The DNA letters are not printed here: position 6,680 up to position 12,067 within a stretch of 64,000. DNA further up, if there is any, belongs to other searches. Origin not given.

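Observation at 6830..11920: Orphan TPS-domain exoprotein whose passenger is a PbH1/CASH beta-helix rather than classical FHA repeats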

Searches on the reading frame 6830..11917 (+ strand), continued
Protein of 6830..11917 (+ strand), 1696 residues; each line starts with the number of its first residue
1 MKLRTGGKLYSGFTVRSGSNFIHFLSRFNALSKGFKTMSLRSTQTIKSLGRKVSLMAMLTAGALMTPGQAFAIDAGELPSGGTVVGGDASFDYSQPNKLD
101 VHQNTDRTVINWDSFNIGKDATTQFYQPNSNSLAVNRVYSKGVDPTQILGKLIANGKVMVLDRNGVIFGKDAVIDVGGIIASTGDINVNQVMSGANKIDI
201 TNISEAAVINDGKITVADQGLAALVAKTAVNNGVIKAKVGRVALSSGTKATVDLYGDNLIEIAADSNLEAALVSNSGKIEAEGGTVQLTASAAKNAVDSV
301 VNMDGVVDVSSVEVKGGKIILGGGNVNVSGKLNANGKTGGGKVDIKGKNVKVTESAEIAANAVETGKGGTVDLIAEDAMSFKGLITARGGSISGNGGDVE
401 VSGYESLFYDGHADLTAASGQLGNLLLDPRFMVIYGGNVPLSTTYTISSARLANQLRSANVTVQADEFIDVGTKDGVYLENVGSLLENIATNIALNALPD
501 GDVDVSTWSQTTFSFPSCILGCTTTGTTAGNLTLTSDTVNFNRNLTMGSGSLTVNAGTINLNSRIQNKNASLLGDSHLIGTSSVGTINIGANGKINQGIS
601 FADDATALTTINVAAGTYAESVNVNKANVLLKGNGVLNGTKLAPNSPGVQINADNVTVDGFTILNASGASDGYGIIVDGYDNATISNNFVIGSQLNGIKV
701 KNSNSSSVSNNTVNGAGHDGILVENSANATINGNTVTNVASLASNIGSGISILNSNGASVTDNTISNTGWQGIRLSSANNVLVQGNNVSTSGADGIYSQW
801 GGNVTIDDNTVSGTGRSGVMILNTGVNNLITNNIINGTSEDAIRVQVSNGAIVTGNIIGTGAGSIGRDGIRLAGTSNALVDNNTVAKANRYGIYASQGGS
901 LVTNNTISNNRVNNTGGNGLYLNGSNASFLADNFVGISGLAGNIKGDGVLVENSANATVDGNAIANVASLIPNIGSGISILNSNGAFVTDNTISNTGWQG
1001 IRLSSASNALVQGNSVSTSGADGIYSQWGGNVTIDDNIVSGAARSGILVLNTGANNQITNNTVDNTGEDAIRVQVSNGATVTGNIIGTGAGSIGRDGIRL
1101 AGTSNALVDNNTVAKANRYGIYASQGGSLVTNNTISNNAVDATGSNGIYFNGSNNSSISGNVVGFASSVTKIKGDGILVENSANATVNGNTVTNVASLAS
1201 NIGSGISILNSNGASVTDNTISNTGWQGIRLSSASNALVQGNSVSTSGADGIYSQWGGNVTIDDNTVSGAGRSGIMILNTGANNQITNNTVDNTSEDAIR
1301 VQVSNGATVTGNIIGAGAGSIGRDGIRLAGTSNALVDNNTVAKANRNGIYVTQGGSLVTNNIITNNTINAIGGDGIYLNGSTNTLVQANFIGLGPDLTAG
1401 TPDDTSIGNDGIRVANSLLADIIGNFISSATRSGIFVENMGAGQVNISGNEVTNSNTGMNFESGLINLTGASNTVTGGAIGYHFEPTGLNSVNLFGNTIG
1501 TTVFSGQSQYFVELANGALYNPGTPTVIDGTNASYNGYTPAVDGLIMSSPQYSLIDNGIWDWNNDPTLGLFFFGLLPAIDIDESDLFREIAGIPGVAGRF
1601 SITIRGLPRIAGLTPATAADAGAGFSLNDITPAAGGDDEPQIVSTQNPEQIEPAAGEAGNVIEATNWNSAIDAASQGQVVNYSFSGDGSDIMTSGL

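Call 12: find_homologous_proteins(query=window:6830-11917:+)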
Query window:6830-11917:+ (1696 aa): 699 proteins with E <= 0.001 among 8000 candidates; the best 120 are listed.
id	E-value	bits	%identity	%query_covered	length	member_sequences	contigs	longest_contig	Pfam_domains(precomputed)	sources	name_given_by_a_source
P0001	0.0e+0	3436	100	98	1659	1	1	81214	PF13229.13,PF05860.20,PF05048.20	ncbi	-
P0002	0.0e+0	2468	73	98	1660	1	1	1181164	PF13229.13,PF05048.20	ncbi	-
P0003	0.0e+0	2375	71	98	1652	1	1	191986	PF13229.13,PF05048.20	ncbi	-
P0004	0.0e+0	1648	56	97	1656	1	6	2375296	PF13229.13,PF05048.20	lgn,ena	-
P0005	0.0e+0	1184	40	86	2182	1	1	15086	PF13229.13,PF05048.20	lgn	-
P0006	1.4e-256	873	36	79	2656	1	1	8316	PF13229.13,PF05048.20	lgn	-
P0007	2.0e-244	833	38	91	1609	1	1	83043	PF13229.13,PF05860.20,PF05048.20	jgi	jgi:filamentous hemagglutinin family protein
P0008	4.1e-236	805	36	82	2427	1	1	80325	PF13229.13,PF05860.20,PF05048.20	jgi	jgi:filamentous hemagglutinin family protein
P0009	3.8e-224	765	44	36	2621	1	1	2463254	PF13229.13,PF05048.20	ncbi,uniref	ncbi:right-handed parallel beta-helix repeat-containing protein [Micavibrio aeruginosavorus]|uniref:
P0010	7.1e-218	745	49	38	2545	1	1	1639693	PF13229.13,PF05048.20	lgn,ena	-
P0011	7.5e-215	735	37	72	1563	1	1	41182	PF13229.13,PF05860.20,PF05048.20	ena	-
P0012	4.8e-214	732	43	39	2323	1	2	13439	PF13229.13,PF05048.20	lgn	-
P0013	3.9e-209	716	36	83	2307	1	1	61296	PF13229.13,PF05048.20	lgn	-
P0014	1.6e-207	710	43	36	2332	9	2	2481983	PF13229.13,PF05048.20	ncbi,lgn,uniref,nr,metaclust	ncbi:right-handed parallel beta-helix repeat-containing protein [Micavibrio aeruginosavorus]|uniref:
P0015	3.1e-205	703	37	66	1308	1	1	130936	PF13229.13,PF05860.20,PF05048.20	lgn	-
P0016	3.4e-201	689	34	84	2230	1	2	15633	PF13229.13,PF05860.20,PF05048.20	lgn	-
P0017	1.2e-200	688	34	82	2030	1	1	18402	PF13229.13,PF05860.20,PF05048.20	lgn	-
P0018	2.5e-200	686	34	83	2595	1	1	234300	PF13229.13,PF05048.20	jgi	jgi:filamentous hemagglutinin family protein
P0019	1.1e-199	684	37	98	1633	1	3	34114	PF13229.13,PF05860.20,PF05048.20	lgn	-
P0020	1.8e-198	680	35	82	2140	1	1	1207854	PF13229.13,PF05860.20,PF05048.20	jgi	jgi:filamentous hemagglutinin family protein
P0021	4.2e-190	653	33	80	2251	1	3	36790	PF13229.13,PF05048.20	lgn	-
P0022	6.0e-190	652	36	73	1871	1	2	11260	PF13229.13,PF05860.20,PF05048.20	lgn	-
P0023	6.6e-190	652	32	84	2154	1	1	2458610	PF13229.13,PF05048.20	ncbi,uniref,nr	ncbi:right-handed parallel beta-helix repeat-containing protein [Micavibrio aeruginosavorus]|uniref:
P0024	1.6e-188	647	37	58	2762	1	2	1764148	PF13229.13,PF05048.20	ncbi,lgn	-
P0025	7.5e-188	645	47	20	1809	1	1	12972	PF13229.13,PF05048.20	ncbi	-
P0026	2.7e-187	643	35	78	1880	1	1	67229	PF13229.13,PF05860.20,PF05048.20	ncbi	-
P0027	4.2e-185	636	35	79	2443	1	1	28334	PF13229.13,PF05048.20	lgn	-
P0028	5.3e-185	636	35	67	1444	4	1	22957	PF13229.13,PF05860.20,PF05048.20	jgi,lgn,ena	-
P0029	5.6e-185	636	33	97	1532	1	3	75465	PF13229.13,PF05860.20,PF05048.20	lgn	-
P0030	2.5e-183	630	36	73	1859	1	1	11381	PF13229.13,PF05860.20,PF05048.20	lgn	-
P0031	9.6e-182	625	32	98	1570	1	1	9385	PF13229.13,PF05860.20,PF05048.20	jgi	-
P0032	4.1e-180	619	35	84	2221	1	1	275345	PF13229.13,PF05048.20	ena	-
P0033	4.6e-180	619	32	98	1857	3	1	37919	PF13229.13,PF05048.20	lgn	-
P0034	2.2e-175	604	36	70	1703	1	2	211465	PF13229.13,PF05860.20,PF05048.20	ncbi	ncbi:MAG: right-handed parallel beta-helix repeat-containing protein [Micavibrio sp.]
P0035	1.3e-174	601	32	97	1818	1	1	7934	PF13229.13,PF05860.20,PF05048.20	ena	-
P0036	2.8e-173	597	53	24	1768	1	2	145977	PF13229.13,PF05860.20,PF05048.20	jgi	jgi:filamentous hemagglutinin family protein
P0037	3.0e-173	597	34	69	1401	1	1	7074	PF13229.13,PF05860.20,PF05048.20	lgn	-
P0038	4.8e-171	589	34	66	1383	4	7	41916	PF13229.13,PF05860.20,PF05048.20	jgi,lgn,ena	-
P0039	1.3e-170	588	39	54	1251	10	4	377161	PF13229.13,PF05860.20,PF05048.20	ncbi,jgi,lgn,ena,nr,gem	ncbi:MAG TPA: filamentous hemagglutinin N-terminal domain-containing protein [Alphaproteobacteria ba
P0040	1.8e-166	574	34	62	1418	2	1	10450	PF13229.13,PF05860.20,PF05048.20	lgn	-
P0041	3.3e-166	573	48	25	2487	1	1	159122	PF13229.13,PF05048.20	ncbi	-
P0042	5.6e-166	573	33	96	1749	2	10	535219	PF13229.13,PF05048.20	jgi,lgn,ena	-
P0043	5.3e-165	569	29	69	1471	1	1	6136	PF13229.13,PF05860.20,PF05048.20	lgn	-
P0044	6.5e-164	566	31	59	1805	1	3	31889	PF13229.13,PF05860.20,PF05048.20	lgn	-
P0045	2.1e-163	564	35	79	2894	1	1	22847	PF13229.13,PF05048.20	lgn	-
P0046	5.6e-163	563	51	19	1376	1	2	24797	PF13229.13,PF05860.20,PF05048.20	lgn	-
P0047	1.9e-162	561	40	42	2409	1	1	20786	PF13229.13,PF05048.20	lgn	-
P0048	2.4e-162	561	33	65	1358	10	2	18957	PF13229.13,PF05860.20,PF05048.20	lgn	-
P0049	1.0e-161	559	34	51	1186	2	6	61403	PF13229.13,PF05860.20,PF05048.20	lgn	-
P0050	3.1e-158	547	31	95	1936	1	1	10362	PF13229.13,PF05048.20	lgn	-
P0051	5.7e-158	546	36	57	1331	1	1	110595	PF13229.13,PF05860.20,PF05048.20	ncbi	-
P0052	5.9e-158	546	34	74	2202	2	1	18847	PF13229.13,PF05048.20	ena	-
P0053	8.5e-157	542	57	17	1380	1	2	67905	PF13229.13,PF05860.20,PF05048.20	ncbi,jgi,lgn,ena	-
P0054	1.2e-156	542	40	36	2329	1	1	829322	PF13229.13,PF05048.20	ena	-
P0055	1.4e-155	538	52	24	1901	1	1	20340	PF13229.13,PF05860.20,PF05048.20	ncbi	-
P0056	3.5e-154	534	32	96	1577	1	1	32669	PF13229.13,PF05860.20,PF05048.20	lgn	-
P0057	1.2e-153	532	31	60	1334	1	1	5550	PF13229.13,PF05860.20,PF05048.20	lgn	-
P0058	1.9e-153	531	46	20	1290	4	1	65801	PF13229.13,PF05860.20,PF03211.20,PF05048.20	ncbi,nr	ncbi:MAG: right-handed parallel beta-helix repeat-containing protein [Alphaproteobacteria bacterium]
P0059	6.8e-152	526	29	67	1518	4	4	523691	PF13229.13,PF05860.20,PF05048.20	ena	-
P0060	2.7e-151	524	32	74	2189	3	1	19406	PF13229.13,PF05048.20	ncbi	-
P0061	3.0e-151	524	32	84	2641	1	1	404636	PF13229.13,PF05048.20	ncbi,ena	-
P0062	9.7e-151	522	32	81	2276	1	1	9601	PF13229.13,PF05860.20,PF05048.20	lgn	-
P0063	2.8e-149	517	31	58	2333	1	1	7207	PF13229.13,PF05048.20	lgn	-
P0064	7.0e-149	516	32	75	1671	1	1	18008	PF13229.13,PF05860.20,PF05048.20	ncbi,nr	ncbi:MAG TPA: right-handed parallel beta-helix repeat-containing protein [Micavibrio sp.]|nr:right-h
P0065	2.9e-148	514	31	81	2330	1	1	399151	PF13229.13,PF05048.20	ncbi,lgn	-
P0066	3.4e-148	514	35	57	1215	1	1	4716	PF13229.13,PF05860.20,PF05048.20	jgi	-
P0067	1.4e-146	508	32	96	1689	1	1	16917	PF13229.13,PF05860.20,PF05048.20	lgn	-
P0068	6.3e-146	506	55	19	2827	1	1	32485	PF13229.13,PF05048.20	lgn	-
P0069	9.9e-146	506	47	18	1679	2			PF13229.13,PF05860.20,PF05048.20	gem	-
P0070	1.6e-144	502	37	58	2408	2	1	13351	PF13229.13,PF05048.20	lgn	-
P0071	2.9e-143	497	44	23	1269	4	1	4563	PF13229.13,PF05860.20,PF05048.20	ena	-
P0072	1.3e-142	495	39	49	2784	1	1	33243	PF13229.13,PF05048.20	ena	-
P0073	9.9e-142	492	30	83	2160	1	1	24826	PF13229.13,PF05048.20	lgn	-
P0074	5.4e-141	490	32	83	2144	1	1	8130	PF13229.13,PF05048.20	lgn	-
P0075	1.2e-140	489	28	68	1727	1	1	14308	PF13229.13,PF05860.20,PF05048.20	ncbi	-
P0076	1.3e-140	489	42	35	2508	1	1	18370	PF13229.13,PF05048.20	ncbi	ncbi:MAG: right-handed parallel beta-helix repeat-containing protein [Alphaproteobacteria bacterium]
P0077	5.8e-140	486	48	23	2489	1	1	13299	PF13229.13,PF05048.20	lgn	-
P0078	6.4e-139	483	47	23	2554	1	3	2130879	PF13229.13,PF05860.20,PF05048.20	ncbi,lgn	-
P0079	3.1e-138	481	52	21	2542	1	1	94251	PF13229.13,PF05048.20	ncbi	-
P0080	5.1e-138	480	31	74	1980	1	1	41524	PF13229.13,PF05048.20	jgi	-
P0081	1.7e-137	478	43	23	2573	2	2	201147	PF13229.13,PF05048.20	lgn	-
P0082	2.0e-137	478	32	79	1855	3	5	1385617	PF13229.13,PF05860.20,PF05048.20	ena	-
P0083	4.5e-137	477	31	78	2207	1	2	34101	PF13229.13,PF05048.20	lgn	-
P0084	4.1e-136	474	37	46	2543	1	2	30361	PF13229.13,PF05048.20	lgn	-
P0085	9.1e-136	472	28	69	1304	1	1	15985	PF26809.1,PF13229.13,PF05860.20,PF05048.20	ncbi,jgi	-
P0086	5.2e-135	470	42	24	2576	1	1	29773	PF13229.13,PF05048.20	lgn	-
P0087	8.7e-134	466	50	21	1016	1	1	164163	PF13229.13,PF05860.20,PF05048.20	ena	-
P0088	5.3e-132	460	30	53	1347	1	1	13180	PF13229.13,PF05860.20,PF05048.20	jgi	jgi:filamentous hemagglutinin family protein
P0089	1.3e-131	459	32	81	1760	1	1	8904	PF13229.13,PF05860.20,PF05048.20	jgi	jgi:filamentous hemagglutinin family protein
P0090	1.5e-129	452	29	69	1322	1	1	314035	PF13229.13,PF05860.20,PF05048.20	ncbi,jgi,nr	ncbi:MAG: right-handed parallel beta-helix repeat-containing protein [Pseudobdellovibrionaceae bacte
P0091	6.6e-129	450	49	32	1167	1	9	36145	PF05860.20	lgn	-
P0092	8.4e-129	449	46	20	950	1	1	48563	PF13229.13,PF05860.20,PF05048.20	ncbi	-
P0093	1.3e-128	449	37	32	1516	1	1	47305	PF13229.13,PF05048.20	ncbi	-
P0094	2.6e-128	448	49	23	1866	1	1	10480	PF13229.13,PF05860.20,PF05048.20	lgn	-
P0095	2.4e-126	441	29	58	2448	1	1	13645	PF13229.13,PF05048.20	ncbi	-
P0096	9.4e-126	439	27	97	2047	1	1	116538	PF13229.13,PF05048.20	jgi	jgi:filamentous hemagglutinin family protein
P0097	1.7e-125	438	30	58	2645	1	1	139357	PF13229.13,PF05048.20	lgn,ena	-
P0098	3.8e-123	431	28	21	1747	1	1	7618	PF13229.13,PF05860.20,PF05048.20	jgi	jgi:hypothetical protein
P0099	3.9e-122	427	43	30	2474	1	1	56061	PF13229.13,PF05048.20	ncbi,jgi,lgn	-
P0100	5.7e-120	420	30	85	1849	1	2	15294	PF13229.13,PF05048.20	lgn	-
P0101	1.8e-118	415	50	18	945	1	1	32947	PF13229.13,PF05860.20,PF05048.20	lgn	-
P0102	1.2e-117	412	47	20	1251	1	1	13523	PF13229.13,PF05860.20,PF05048.20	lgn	-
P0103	2.1e-117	412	30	97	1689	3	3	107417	PF13229.13,PF05860.20,PF05048.20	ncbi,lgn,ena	-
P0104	3.1e-117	411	29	95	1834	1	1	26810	PF13229.13,PF05048.20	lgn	-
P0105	8.9e-117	410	35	51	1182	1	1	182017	PF13229.13,PF05048.20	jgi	jgi:filamentous hemagglutinin family protein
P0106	2.4e-116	408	44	23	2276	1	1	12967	PF13229.13,PF05860.20,PF05048.20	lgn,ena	-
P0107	2.6e-116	408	48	17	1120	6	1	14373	PF13229.13,PF05860.20,PF05048.20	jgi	-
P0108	7.8e-114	400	31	49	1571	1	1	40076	PF13229.13,PF05048.20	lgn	-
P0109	9.4e-113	396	30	58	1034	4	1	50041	PF13229.13,PF05860.20,PF05048.20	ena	-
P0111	5.5e-112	394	47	19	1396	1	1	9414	PF13229.13,PF05860.20,PF05048.20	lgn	-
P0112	4.9e-111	391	33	60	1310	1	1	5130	PF13229.13,PF05860.20,PF05048.20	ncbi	-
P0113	4.3e-109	384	35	51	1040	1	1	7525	PF13229.13,PF05860.20,PF05048.20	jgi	jgi:filamentous hemagglutinin family protein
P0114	1.2e-106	376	47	18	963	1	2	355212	PF13229.13,PF05860.20,PF05048.20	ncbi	-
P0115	2.1e-106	375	48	19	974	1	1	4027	PF13229.13,PF05048.20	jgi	jgi:filamentous hemagglutinin family protein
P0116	2.3e-106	375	47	18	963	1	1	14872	PF13229.13,PF05860.20,PF05048.20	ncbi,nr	ncbi:MAG: right-handed parallel beta-helix repeat-containing protein [Alphaproteobacteria bacterium]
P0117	2.5e-106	375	29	47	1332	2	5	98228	PF13229.13,PF05048.20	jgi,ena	-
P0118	6.6e-106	374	53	23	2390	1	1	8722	PF05860.20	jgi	jgi:trimeric autotransporter adhesin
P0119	2.0e-104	369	50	23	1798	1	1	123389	PF05860.20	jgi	-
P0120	2.2e-104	368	50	24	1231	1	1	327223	PF05860.20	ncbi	-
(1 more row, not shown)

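Call 13: find_encoding_contigs(protein=P0001, flank=10000, max_places=3)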
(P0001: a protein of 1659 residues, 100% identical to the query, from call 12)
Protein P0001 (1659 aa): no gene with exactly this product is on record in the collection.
